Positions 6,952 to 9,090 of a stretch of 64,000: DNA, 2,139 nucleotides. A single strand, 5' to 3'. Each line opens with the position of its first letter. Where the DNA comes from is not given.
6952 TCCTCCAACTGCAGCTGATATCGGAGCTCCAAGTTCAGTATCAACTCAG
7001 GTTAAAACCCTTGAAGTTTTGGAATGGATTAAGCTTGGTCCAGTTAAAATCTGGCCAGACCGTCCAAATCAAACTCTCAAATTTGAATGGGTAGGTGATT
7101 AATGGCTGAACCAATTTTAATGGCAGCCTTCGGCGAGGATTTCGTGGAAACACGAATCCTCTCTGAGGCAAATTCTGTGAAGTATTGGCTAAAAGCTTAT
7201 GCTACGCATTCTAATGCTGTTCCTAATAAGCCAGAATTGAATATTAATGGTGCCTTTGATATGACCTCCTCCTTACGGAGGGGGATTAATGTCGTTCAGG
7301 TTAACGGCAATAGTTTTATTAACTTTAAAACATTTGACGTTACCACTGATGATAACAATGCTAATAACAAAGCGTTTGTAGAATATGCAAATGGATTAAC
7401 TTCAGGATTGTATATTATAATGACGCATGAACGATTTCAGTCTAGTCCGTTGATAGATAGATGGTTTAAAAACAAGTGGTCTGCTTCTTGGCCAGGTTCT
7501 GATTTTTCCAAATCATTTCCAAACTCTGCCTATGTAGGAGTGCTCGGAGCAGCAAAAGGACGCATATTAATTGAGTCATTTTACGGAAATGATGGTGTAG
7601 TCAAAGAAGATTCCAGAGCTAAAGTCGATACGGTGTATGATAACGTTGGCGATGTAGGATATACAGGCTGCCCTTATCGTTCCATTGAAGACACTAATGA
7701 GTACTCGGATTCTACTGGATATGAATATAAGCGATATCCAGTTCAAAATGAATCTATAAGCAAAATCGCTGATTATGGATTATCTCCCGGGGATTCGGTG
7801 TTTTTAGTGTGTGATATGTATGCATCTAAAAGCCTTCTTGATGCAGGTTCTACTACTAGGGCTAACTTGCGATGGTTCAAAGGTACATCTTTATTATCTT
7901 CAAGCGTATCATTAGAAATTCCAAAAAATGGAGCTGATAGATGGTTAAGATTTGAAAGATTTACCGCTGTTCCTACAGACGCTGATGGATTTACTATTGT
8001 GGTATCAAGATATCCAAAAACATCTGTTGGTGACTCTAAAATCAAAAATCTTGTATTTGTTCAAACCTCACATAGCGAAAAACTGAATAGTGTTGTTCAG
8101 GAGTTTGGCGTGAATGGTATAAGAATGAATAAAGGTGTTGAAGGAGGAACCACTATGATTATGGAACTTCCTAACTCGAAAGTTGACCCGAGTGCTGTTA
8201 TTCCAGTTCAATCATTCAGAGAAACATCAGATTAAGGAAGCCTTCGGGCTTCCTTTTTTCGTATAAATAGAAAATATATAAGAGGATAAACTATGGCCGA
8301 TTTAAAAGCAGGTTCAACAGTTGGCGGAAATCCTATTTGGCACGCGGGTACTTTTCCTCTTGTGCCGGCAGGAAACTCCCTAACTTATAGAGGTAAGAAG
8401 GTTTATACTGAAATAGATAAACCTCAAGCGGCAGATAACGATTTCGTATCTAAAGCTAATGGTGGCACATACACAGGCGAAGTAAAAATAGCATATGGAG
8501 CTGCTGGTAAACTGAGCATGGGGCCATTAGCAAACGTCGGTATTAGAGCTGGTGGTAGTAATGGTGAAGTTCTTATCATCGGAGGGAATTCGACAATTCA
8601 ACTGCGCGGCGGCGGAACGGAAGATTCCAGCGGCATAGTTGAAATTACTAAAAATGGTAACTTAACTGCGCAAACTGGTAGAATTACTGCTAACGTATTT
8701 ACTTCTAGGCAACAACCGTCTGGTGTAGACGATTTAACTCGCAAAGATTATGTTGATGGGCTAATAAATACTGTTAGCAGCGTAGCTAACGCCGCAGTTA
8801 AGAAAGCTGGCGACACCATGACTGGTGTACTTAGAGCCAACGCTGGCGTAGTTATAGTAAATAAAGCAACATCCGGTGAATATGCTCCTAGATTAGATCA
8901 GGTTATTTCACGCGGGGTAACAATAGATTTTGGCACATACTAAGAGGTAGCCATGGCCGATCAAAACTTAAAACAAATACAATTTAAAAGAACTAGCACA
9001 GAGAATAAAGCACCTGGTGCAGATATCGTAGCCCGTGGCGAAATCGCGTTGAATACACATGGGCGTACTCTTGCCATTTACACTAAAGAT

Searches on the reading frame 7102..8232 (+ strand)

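Call 3: search_protein_families(library=pfam, proteins=[window:7102-8232:+], max_evalue=0.01)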
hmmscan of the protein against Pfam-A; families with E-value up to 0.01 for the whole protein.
window:7102-8232:+ (377 aa): 1 family
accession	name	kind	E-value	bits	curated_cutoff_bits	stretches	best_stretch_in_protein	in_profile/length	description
PF15711.10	ILEI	-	0.00063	20.6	27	1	60-108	1-48/90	Interleukin-like EMT inducer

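Call 4: search_protein_families(library=phrogs, proteins=[window:7102-8232:+], max_evalue=0.001)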
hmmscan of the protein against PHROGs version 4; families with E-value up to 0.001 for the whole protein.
window:7102-8232:+ (377 aa): 3 families
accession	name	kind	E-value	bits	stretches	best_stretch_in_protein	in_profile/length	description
phrog_1154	-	tail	2.1e-148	496.3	1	1-376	1-378/520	long tail fiber protein proximal connector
phrog_19648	-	tail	4.5e-37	128.8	1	150-374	9-231/232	long tail fiber protein proximal connector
phrog_11229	-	tail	5.6e-22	78.1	1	1-318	1-304/1270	long tail fiber protein proximal connector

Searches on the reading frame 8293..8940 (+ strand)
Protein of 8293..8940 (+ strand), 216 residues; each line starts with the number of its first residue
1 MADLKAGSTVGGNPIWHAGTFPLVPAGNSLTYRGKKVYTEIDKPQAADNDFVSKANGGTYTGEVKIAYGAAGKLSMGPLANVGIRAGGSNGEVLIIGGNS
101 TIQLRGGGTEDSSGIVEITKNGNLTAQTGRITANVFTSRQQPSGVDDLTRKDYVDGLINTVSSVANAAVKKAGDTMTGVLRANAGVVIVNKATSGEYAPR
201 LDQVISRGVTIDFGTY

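Call 3: search_protein_families(library=pfam, proteins=[window:8293-8940:+], max_evalue=0.01)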
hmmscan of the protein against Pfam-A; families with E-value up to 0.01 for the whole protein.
window:8293-8940:+ (216 aa): 1 family
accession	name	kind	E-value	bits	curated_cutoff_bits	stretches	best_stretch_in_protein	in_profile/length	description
PF03903.18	Phage_T4_gp36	-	7.5e-06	26.4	26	1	113-178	62-127/131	Phage T4 tail fibre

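Call 4: search_protein_families(library=phrogs, proteins=[window:8293-8940:+], max_evalue=0.001)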
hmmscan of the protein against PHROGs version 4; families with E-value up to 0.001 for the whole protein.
window:8293-8940:+ (216 aa): 10 families
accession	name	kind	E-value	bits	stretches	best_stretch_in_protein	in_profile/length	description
phrog_1425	-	tail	1.8e-43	150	1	1-215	1-224/912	hinge connector of long tail fiber protein distal connector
phrog_8378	-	tail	9.1e-25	87.7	2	1-67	1-66/1446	tail fiber protein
phrog_5667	-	tail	4e-24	86.3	1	1-181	1-208/786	long tail fiber protein distal subunit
phrog_16472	-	tail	3.9e-20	73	1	1-187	1-180/496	tail fiber protein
phrog_11011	-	tail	9.4e-18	64.5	1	1-59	1-54/1291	long tail fiber protein distal subunit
phrog_23453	-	tail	7.8e-11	42.2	1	1-110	1-113/512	tail fiber protein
phrog_19567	-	tail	8e-11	41.7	1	1-39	1-39/1379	tail fiber protein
phrog_26758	-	tail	1.8e-07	30.2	1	1-156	1-155/1308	tail fiber protein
phrog_21722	-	tail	7.7e-05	22.4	0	155-186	360-391/576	long tail fiber protein distal subunit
phrog_3639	-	tail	0.00011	22.5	1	37-202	163-285/474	minor tail protein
